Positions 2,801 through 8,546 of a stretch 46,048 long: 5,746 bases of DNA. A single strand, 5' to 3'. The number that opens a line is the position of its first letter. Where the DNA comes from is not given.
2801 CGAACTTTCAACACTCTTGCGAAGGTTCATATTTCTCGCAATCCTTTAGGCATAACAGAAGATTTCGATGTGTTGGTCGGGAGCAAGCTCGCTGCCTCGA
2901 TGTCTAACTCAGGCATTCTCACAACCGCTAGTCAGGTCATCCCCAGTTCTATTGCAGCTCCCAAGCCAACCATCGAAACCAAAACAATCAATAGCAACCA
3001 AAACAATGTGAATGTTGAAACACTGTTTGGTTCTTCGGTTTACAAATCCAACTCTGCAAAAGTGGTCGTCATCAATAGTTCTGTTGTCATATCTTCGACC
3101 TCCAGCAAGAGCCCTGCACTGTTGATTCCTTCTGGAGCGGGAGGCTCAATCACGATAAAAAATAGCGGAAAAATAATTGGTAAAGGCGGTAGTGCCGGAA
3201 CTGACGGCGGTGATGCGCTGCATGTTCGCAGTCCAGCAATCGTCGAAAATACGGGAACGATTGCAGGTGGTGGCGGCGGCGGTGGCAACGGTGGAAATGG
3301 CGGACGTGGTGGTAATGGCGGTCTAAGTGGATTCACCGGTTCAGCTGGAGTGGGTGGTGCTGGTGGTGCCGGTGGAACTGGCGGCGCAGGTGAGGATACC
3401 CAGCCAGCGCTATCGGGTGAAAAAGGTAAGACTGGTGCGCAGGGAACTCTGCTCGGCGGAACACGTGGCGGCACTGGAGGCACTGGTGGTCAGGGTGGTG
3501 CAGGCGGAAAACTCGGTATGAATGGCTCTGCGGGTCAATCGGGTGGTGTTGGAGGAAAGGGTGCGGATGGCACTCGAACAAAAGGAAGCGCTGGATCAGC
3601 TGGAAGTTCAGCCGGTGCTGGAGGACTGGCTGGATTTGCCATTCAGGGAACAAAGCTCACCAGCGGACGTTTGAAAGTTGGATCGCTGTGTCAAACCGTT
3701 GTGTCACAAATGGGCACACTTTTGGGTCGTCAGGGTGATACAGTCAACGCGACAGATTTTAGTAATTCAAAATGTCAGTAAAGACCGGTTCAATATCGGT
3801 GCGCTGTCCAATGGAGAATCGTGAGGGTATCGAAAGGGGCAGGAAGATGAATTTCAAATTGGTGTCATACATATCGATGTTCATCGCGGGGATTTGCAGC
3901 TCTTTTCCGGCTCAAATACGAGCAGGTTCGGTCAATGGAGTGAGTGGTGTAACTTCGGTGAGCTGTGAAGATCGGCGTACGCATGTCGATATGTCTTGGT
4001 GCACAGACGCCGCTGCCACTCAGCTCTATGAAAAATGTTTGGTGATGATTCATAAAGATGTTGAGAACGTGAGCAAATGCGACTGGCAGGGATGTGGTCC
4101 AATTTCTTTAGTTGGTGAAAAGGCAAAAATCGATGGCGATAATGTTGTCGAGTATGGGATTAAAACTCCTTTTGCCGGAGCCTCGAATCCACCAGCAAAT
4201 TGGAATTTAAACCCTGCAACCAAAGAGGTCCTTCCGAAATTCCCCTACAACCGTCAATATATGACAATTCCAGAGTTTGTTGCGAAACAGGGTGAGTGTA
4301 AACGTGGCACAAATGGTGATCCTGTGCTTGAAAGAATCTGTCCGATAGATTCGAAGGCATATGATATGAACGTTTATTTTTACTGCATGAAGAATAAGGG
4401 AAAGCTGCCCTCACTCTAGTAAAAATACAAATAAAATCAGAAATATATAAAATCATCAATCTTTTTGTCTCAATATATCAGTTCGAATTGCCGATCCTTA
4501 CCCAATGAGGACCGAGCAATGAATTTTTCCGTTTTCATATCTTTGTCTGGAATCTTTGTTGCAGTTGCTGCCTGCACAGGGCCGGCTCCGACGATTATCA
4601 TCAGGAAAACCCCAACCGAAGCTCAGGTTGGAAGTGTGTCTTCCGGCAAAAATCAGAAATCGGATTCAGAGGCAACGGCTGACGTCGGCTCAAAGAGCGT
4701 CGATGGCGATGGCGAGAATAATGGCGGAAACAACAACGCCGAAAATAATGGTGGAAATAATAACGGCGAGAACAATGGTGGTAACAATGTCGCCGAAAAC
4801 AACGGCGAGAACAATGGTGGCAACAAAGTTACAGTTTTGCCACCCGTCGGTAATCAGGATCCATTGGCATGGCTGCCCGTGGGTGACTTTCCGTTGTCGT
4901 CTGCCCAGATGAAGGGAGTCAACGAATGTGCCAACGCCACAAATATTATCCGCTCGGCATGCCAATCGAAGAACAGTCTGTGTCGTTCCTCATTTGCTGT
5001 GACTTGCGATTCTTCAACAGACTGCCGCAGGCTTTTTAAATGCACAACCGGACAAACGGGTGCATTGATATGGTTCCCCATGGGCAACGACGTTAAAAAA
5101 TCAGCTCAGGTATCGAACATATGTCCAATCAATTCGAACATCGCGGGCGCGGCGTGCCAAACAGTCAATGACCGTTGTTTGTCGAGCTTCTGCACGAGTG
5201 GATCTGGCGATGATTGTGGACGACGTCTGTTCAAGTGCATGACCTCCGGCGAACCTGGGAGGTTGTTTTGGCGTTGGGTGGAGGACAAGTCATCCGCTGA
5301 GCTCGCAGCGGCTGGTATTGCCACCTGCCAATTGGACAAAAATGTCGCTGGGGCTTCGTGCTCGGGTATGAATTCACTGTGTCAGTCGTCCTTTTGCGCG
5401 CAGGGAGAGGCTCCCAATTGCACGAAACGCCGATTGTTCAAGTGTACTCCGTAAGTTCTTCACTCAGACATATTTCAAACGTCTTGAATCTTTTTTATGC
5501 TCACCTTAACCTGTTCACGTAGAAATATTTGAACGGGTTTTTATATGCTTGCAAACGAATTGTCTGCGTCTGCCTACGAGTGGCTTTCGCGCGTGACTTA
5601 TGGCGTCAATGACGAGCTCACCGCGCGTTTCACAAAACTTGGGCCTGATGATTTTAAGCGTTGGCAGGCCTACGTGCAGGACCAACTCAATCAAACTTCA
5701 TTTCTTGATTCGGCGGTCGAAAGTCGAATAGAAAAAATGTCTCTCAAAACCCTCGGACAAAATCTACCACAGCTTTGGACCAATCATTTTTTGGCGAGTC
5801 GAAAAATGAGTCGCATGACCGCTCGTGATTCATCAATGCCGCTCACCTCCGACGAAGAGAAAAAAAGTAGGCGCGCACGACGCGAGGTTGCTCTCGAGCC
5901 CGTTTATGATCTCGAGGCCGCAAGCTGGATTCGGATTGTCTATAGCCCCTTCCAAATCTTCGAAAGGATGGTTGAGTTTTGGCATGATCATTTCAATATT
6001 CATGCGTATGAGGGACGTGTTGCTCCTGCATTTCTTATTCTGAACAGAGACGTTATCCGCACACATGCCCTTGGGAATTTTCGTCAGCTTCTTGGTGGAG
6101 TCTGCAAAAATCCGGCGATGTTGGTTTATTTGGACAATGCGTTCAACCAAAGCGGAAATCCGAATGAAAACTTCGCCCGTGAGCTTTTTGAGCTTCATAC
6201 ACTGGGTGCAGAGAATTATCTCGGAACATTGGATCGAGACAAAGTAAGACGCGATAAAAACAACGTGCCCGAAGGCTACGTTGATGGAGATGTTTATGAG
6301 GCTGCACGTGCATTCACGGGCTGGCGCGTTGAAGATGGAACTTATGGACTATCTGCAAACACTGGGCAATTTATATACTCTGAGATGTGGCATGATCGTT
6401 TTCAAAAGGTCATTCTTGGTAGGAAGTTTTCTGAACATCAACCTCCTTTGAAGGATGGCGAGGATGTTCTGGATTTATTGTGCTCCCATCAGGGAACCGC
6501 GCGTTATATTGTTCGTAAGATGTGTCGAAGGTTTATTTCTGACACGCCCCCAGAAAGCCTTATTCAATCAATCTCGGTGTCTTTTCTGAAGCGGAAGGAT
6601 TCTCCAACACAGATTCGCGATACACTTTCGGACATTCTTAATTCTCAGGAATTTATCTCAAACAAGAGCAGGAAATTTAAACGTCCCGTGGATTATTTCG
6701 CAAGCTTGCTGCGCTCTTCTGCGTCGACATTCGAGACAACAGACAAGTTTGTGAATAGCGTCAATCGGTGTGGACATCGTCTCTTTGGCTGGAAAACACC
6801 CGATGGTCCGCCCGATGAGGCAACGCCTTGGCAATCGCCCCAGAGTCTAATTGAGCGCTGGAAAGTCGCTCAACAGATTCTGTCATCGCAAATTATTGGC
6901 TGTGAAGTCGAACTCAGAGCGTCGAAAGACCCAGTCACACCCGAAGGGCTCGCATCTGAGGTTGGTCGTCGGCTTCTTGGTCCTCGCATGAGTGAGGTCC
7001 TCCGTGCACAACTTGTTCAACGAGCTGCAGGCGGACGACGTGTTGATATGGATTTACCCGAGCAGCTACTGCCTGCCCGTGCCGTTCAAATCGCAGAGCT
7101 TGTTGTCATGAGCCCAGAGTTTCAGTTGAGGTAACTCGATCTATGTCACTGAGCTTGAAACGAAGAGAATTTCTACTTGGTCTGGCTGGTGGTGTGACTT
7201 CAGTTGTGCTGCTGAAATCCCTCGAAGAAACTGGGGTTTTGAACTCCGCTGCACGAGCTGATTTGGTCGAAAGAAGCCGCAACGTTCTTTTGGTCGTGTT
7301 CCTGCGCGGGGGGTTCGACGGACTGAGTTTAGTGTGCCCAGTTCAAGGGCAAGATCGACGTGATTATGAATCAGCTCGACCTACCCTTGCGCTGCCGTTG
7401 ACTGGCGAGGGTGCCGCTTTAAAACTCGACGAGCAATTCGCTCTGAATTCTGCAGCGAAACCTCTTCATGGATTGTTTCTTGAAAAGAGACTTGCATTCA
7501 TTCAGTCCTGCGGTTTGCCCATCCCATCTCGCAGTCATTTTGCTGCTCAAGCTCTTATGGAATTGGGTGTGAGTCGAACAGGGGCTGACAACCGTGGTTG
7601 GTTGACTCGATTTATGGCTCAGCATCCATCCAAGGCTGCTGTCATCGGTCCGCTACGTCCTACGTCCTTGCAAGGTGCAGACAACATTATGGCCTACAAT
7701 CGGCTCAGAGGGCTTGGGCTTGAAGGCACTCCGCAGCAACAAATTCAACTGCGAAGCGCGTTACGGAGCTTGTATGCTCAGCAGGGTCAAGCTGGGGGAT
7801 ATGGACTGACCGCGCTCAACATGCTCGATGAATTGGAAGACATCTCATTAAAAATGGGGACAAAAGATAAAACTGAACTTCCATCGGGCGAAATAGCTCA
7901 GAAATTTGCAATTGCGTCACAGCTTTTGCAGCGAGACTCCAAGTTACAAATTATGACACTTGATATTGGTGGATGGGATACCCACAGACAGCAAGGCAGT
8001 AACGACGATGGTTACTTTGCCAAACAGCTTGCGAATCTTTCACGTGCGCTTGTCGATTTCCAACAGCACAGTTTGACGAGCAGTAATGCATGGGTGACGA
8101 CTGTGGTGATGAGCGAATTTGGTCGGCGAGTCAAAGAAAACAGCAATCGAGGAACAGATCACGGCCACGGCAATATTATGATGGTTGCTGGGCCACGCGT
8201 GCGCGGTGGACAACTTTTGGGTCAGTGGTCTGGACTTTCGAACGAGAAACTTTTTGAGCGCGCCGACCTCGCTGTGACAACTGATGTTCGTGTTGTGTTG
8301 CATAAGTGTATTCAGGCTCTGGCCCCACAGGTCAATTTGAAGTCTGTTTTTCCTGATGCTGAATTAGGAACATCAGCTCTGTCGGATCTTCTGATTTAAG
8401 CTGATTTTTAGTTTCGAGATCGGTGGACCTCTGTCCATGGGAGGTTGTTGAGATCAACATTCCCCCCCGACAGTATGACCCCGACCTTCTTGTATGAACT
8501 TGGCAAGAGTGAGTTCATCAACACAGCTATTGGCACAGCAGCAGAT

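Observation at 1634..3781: Trypsin-like protease fused to a polyglycine-rich C-terminal region of about 170 residues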

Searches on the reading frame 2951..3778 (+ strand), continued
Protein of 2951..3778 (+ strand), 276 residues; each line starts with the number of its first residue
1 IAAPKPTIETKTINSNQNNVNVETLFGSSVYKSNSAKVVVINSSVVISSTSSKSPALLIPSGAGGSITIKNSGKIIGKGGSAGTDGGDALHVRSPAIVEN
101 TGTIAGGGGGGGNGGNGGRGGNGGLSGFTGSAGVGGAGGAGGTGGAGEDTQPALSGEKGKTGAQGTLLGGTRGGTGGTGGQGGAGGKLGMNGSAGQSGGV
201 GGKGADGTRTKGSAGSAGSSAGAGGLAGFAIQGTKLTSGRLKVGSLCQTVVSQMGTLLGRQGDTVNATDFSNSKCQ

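Call 53: search_solved_structures(query=A8, max_evalue=1, show_alignments=2)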
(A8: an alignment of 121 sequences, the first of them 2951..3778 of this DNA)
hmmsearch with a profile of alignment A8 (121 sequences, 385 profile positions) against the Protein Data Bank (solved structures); distinct sequences matched with E-value up to 1: 116 (the best 60 are shown).
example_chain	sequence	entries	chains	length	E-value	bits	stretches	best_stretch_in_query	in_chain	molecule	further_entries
7usc_C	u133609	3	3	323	2e-05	27.3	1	162-194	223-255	Wiskott-Aldrich syndrome protein family member 1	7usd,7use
7lyb_M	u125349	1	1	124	8.3e-05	25.2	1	169-197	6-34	Isoform 7 of Breast cancer type 1 susceptibility protein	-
7ssh_A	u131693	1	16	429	0.00013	24.6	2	165-193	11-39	Protein E7 peptide,Beta-2-microglobulin,MHC class I antigen chimera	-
7st3_A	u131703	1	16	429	0.00014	24.5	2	165-193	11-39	Protein E7 peptide,Beta-2-microglobulin,MHC class I antigen chimera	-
5oym_H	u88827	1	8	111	0.00061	22.4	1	164-231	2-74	PC4 and SFRS1-interacting protein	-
7sr4_A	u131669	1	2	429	0.001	21.6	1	169-201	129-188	Protein E7 peptide,Beta-2-microglobulin,MHC class I antigen chimera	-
8uqb_A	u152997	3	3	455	0.0011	21.5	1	169-201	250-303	E3 ubiquitin-protein ligase RNF168,Ubiquitin-conjugating enzyme E2 D3,Histone H2B type 2-E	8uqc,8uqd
6d7g_A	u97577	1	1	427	0.0011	21.5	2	165-193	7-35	MART1 PEPTIDE-BETA-2-MICROGLOBULIN-HLA-A*02 CHIMERA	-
7sr5_A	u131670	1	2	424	0.0013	21.3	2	169-194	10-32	Wilms tumor protein peptide,Beta-2-microglobulin,MHC class I antigen chimera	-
7sqp_A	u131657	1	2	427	0.0014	21.2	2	169-194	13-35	Protein E7 peptide,Beta-2-microglobulin,MHC class I antigen chimera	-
5efr_A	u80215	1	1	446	0.0014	21.2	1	156-232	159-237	BamA-BamD fusion Protein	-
6eld_A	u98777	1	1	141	0.0017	20.9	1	245-265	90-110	Nucleolysin TIA-1 isoform p40,U1 small nuclear ribonucleoprotein C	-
6apn_A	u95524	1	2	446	0.0017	20.9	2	169-194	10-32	Beta-2-microglobulin--HLA-A*0201--HPV.16 E7 peptide LLMGTLGIV chimera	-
7stg_A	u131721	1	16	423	0.0018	20.9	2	171-194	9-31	RPA-related protein RADX peptide,Beta-2-microglobulin,MHC class I antigen chimera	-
3p8c_D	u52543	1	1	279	0.0019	20.8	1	170-194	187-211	Wiskott-Aldrich syndrome protein family member 1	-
7qhp_B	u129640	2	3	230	0.041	16.4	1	169-224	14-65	Murine MHC class II I-A beta g7 | H2-Ab1 protein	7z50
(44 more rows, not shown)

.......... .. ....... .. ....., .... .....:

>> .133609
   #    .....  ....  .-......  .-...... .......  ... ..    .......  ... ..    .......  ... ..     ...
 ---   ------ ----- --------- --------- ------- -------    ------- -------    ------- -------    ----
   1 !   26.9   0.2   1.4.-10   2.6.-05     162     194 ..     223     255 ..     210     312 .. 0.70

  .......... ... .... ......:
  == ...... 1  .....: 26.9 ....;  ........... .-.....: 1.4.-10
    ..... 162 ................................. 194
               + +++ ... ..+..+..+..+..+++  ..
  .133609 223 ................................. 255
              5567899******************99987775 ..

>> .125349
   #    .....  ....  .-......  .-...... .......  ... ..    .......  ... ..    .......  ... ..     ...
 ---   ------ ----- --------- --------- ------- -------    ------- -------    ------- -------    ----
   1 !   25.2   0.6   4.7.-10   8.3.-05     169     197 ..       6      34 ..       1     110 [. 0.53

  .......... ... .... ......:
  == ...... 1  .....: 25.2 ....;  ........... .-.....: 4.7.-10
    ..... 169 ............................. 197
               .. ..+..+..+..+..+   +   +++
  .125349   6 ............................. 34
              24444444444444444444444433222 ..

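Call 54: search_protein_families(library=pfam, proteins=[P0006, P0008, P0012, P0025, P0032, P0050, P0086, P0089, P0105], max_evalue=10)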
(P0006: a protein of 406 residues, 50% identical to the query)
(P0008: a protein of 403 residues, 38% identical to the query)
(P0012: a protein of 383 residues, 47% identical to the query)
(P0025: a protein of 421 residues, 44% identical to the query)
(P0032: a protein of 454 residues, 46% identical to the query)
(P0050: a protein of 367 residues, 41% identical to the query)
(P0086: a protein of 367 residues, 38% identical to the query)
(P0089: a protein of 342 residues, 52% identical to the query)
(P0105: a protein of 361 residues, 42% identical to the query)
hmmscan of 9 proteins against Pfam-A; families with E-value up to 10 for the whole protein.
P0006 (406 aa): 0 families

P0008 (403 aa): 0 families

P0012 (383 aa): 0 families

P0025 (421 aa): 0 families

P0032 (454 aa): 0 families

P0050 (367 aa): 0 families

P0086 (367 aa): 0 families

P0089 (342 aa): 0 families

P0105 (361 aa): 0 families

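Call 82: find_related_loci(query=A8, collection=viral_contigs, flank=4000)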
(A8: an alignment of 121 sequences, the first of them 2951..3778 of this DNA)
Query A8 (276 aa) in viral_contigs; peptide patterns used: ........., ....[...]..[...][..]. (x = any residue, [..] = any of these).
600 stretches matched a pattern (row limit reached: there are more); 3 encode a relative of the query (tblastn E <= 1e-3); 3 distinct loci.
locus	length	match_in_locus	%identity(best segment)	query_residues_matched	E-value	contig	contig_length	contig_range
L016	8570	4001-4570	38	21-193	7e-8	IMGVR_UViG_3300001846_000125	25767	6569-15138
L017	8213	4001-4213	39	10-75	2e-6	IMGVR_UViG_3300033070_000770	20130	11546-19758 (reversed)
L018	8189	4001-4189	41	10-72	5e-6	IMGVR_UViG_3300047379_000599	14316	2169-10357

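Call 83: find_encoding_contigs(protein=P0012, flank=8000, max_places=1)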
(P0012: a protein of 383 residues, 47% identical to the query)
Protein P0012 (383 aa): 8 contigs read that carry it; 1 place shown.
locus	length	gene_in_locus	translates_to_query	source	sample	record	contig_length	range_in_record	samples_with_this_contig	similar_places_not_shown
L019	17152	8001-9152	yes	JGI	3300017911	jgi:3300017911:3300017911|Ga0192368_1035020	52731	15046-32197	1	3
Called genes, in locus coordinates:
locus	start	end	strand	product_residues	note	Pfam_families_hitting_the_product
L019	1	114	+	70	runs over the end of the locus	-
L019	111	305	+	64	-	-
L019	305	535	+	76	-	-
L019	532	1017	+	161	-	PF00959:Phage_lysozyme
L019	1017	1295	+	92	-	-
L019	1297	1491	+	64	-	-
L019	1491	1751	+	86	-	-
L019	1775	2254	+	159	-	-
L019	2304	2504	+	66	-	-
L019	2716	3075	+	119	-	-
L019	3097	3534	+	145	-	-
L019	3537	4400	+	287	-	-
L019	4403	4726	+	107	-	PF23148:Gp77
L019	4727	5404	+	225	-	PF24175:SU10_adaptor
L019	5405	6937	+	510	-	-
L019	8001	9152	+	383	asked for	PF05268:GP38 (faint)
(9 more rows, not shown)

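Call 84: find_encoding_contigs(protein=P0006, flank=8000, max_places=1)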
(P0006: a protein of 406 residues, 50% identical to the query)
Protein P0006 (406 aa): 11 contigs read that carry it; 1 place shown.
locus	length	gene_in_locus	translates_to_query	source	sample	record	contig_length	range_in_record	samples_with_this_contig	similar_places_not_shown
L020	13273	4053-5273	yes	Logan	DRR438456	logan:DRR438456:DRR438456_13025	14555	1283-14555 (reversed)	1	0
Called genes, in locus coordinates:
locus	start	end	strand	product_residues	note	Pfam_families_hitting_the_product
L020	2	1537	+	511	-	?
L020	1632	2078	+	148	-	-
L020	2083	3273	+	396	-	-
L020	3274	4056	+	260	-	PF13884:Peptidase_S74 (weak)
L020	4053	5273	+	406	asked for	PF05268:GP38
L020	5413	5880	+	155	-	-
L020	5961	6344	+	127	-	-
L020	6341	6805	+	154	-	PF01832:Glucosaminidase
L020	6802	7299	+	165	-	-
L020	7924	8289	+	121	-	PF07845:DUF1636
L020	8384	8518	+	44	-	-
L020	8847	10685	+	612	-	PF07715:Plug, PF00593:TonB_dep_Rec_b-barrel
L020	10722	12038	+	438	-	PF01656:CbiA, PF07685:GATase_3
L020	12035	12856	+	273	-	PF01497:Peripla_BP_2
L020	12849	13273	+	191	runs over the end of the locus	PF02283:CobU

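Call 86: search_protein_families(library=ncbifam, proteins=[window:2951-3778:+, P0006, P0089], max_evalue=1)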
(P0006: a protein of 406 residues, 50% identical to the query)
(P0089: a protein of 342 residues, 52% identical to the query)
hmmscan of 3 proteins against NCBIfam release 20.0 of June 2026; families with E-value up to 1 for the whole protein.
window:2951-3778:+ (276 aa): 0 families

P0006 (406 aa): 0 families

P0089 (342 aa): 0 families

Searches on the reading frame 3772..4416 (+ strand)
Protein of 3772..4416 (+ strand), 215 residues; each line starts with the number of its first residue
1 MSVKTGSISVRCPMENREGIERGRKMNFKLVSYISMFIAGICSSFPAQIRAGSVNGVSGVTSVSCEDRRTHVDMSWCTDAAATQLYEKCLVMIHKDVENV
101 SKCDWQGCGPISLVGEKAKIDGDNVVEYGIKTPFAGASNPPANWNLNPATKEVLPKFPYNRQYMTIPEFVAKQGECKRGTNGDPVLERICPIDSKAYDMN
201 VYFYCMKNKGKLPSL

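Call 12: search_protein_families(library=pfam, proteins=[window:3772-4416:+], max_evalue=0.001)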
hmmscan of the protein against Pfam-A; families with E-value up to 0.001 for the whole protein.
window:3772-4416:+ (215 aa): 0 families

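Call 85: search_solved_structures(query=A10, max_evalue=1, show_alignments=1)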
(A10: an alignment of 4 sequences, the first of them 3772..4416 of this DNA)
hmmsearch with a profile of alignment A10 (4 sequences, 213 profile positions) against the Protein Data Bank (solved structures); distinct sequences matched with E-value up to 1: 0.

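Call 86: search_protein_families(library=ncbifam, proteins=[window:3847-4416:+], max_evalue=1)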
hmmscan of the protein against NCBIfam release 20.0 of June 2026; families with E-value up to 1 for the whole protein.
window:3847-4416:+ (190 aa): 0 families

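Call 87: search_protein_families(library=pfam, proteins=[window:3847-4416:+], max_evalue=1)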
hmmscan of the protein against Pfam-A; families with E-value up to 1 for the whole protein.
window:3847-4416:+ (190 aa): 0 families

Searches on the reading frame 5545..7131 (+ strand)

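Call 12: search_protein_families(library=pfam, proteins=[window:5545-7131:+], max_evalue=0.001)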
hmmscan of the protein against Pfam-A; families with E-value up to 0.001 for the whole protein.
window:5545-7131:+ (529 aa): 1 family
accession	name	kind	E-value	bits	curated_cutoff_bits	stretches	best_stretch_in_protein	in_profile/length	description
PF08811.16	DUF1800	-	5e-109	365.7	26.1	1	13-528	2-419/419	Protein of unknown function (DUF1800)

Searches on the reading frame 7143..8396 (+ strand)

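Call 12: search_protein_families(library=pfam, proteins=[window:7143-8396:+], max_evalue=0.001)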
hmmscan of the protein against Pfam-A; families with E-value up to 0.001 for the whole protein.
window:7143-8396:+ (418 aa): 1 family
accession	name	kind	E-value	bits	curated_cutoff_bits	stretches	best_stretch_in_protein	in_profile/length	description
PF07394.17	DUF1501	-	4.5e-25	89.1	27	1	130-379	112-356/390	Protein of unknown function (DUF1501)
